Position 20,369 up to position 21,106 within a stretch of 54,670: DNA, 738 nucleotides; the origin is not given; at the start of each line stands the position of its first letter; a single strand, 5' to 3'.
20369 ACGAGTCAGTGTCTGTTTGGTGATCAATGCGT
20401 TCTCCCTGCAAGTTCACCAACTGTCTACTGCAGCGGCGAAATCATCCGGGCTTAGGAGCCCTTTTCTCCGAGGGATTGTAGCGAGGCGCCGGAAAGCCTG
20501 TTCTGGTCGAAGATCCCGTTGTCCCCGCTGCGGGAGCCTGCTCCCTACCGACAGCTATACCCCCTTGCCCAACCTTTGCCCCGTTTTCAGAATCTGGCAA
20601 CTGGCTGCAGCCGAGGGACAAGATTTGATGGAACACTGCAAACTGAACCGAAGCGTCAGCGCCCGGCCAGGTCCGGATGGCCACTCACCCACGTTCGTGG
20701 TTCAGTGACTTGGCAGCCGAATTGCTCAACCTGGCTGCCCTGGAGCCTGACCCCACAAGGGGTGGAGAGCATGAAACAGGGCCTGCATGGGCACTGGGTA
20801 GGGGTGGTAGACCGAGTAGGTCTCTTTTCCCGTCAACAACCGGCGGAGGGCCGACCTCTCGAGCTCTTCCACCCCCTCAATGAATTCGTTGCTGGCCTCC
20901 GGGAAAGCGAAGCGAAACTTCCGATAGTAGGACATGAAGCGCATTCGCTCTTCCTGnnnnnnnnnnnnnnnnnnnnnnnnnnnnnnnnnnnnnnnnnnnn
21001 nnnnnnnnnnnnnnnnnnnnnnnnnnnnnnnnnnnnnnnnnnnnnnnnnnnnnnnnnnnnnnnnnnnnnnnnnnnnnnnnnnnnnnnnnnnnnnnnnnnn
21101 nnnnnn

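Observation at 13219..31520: A structured repeat (R1) in five copies, confined to the intergenic gaps of the polysaccharide locus and present in both orientations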

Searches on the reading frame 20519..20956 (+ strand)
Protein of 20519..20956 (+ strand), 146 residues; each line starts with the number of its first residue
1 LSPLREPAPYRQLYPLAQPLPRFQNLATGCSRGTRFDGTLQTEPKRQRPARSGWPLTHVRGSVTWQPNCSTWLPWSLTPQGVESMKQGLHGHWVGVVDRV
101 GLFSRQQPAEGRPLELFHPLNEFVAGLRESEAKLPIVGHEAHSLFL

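Call 66: search_protein_representatives(protein=window:20519-20956:+)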
Query: 146 residues. Proteins with E-value up to 0.001 (for the whole library): 2; up to 1e-10: 0; up to 1e-30: 0. The best 2 are listed.
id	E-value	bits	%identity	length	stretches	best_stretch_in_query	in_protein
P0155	7.7e-09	51.9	45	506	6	15-43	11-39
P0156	9.2e-04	35.4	28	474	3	62-141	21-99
